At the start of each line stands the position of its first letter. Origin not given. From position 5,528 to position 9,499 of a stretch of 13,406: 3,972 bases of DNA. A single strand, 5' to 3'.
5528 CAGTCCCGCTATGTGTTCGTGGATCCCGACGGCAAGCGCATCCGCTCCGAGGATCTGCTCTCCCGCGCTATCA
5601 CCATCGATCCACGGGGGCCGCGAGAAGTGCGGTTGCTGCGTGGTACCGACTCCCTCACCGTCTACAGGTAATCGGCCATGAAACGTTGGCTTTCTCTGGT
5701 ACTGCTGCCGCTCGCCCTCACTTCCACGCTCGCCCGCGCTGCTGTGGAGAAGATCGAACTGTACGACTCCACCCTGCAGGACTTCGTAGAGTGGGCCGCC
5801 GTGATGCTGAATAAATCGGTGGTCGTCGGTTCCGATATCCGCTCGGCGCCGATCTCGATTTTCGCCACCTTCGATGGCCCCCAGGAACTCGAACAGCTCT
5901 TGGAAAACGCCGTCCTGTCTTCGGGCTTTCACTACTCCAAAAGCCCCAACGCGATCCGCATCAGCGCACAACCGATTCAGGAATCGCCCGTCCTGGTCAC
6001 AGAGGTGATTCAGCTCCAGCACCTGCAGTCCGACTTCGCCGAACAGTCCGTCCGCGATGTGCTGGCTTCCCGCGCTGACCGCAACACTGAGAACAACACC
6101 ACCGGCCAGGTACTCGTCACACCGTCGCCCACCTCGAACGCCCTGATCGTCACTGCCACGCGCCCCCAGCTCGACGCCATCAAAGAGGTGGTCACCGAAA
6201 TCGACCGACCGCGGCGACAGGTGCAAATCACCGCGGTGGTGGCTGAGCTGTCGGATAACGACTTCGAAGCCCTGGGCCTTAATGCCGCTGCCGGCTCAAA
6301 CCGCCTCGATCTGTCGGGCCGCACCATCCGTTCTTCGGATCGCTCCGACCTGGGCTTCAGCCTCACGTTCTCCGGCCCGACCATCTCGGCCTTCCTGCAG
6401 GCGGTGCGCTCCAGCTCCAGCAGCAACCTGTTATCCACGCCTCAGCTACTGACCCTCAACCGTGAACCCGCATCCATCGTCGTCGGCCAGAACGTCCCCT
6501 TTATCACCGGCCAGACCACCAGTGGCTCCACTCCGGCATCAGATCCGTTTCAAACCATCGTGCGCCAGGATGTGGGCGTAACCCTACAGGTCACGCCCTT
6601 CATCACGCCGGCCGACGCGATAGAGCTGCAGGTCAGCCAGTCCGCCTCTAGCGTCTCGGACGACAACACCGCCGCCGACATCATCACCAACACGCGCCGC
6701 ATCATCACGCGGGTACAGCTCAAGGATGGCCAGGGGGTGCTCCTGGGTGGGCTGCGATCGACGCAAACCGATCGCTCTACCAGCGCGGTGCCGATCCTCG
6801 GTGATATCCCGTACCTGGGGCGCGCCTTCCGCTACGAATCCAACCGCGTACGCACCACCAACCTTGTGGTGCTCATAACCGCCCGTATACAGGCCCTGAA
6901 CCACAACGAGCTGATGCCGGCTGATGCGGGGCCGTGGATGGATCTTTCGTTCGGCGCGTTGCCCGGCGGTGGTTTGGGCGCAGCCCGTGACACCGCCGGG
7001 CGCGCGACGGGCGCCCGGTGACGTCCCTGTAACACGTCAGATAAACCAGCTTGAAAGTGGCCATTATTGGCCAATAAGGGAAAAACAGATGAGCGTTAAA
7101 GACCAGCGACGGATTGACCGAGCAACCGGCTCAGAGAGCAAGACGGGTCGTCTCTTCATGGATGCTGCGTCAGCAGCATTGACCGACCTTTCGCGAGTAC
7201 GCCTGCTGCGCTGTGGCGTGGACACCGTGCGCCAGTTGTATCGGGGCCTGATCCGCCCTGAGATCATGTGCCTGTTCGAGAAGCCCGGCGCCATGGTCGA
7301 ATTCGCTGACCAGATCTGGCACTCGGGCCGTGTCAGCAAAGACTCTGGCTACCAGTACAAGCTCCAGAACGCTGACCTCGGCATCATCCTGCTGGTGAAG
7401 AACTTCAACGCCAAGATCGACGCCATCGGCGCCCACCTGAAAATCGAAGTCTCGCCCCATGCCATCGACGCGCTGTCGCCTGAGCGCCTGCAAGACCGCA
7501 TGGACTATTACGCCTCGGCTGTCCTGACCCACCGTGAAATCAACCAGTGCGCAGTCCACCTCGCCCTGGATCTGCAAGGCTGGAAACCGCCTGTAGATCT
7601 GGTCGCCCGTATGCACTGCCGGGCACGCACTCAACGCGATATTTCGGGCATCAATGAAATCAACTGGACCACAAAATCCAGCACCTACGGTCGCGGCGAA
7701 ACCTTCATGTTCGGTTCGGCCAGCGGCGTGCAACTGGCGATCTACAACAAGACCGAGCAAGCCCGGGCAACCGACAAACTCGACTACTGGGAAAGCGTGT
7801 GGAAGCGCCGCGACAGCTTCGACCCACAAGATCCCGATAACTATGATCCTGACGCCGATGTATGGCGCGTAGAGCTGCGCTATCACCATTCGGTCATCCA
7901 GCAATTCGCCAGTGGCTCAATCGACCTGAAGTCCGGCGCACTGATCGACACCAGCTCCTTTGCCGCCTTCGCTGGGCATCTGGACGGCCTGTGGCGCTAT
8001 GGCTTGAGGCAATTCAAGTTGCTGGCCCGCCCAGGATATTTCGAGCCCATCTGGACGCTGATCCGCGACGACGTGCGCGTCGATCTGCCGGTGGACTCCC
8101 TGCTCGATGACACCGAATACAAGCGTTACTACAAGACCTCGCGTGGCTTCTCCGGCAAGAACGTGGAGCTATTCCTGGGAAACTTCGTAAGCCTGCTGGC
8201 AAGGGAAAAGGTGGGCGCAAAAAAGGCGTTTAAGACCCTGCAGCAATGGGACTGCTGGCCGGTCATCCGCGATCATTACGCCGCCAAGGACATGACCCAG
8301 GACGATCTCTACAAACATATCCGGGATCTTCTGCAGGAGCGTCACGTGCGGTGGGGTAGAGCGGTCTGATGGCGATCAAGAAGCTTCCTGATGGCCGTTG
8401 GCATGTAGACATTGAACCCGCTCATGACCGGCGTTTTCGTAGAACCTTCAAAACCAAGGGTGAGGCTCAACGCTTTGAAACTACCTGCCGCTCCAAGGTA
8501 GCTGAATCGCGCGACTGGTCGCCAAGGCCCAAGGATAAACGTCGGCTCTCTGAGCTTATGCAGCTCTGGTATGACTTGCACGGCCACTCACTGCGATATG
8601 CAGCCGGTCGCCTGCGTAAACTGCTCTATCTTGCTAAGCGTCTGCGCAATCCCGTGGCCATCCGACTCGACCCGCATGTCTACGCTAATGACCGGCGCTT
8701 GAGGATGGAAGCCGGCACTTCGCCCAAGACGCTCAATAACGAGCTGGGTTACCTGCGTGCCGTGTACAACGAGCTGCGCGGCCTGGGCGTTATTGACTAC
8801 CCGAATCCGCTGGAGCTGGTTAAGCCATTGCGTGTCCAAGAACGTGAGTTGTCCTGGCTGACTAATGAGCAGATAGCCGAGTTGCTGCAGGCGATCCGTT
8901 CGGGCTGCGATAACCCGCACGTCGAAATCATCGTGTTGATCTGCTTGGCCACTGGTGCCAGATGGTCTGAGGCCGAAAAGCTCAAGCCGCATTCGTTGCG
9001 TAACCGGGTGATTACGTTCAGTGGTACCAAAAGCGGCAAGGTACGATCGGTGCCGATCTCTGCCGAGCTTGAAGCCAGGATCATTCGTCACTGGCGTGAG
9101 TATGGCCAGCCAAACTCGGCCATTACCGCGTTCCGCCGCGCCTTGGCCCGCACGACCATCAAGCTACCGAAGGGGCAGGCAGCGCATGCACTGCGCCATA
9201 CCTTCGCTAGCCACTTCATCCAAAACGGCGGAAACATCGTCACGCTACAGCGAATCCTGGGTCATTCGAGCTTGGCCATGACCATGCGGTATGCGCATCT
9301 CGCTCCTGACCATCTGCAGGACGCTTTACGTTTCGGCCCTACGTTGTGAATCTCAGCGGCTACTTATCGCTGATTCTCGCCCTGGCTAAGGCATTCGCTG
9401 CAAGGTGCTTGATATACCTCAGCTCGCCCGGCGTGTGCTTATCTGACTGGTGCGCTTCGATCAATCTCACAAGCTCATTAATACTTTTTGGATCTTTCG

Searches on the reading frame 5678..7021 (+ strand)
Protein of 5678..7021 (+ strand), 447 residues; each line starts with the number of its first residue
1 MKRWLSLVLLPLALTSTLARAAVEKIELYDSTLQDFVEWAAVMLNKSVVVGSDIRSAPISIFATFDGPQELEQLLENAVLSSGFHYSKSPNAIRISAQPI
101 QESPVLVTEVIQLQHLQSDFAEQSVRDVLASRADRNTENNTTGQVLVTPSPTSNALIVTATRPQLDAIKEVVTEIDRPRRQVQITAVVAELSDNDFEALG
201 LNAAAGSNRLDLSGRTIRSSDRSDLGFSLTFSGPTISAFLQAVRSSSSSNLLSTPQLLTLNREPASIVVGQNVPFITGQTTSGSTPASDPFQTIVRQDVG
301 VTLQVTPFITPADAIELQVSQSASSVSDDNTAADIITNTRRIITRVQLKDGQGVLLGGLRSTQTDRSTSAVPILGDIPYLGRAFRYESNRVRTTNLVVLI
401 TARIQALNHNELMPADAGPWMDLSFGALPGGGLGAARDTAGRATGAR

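Call 23: search_protein_families(library=phrogs, proteins=[window:5678-7021:+], max_evalue=0.001)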
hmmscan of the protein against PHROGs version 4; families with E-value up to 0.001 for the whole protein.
window:5678-7021:+ (447 aa): 1 family
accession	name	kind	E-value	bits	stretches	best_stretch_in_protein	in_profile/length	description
phrog_1012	-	head and packaging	1.7e-105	354.1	1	7-404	5-399/403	assembly (protein IV of M13)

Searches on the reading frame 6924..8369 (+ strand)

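Call 23: search_protein_families(library=phrogs, proteins=[window:6924-8369:+], max_evalue=0.001)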
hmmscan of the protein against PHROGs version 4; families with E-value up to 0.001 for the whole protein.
window:6924-8369:+ (481 aa): 3 families
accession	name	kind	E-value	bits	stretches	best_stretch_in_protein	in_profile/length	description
phrog_1159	-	unknown function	4.2e-205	682.6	1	59-481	4-428/428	-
phrog_37972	-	unknown function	2.5e-114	381.5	1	54-273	11-230/230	-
phrog_17907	-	unknown function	3.6e-67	227.4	1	274-481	1-208/208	-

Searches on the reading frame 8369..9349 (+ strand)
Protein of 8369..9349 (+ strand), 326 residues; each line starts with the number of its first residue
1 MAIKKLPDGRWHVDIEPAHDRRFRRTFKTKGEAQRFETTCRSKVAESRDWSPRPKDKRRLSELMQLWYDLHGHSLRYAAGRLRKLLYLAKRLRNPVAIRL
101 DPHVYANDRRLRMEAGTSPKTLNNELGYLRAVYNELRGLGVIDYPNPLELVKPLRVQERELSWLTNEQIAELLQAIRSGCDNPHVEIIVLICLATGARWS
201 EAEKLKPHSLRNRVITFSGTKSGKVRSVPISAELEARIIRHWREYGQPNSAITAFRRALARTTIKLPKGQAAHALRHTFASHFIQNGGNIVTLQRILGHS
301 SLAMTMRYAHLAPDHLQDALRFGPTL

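Call 5: search_protein_families(library=pfam, proteins=[window:8369-9349:+], max_evalue=0.1)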
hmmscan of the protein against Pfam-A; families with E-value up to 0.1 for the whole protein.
window:8369-9349:+ (326 aa): 2 families
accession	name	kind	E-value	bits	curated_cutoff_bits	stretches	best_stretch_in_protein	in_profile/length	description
PF24624.1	Int_N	-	2.7e-33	115.1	27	1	56-155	1-100/100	Phage integrase, N-terminal domain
PF00589.27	Phage_integrase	-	1.4e-23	84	27.1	1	163-313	2-170/172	Phage integrase family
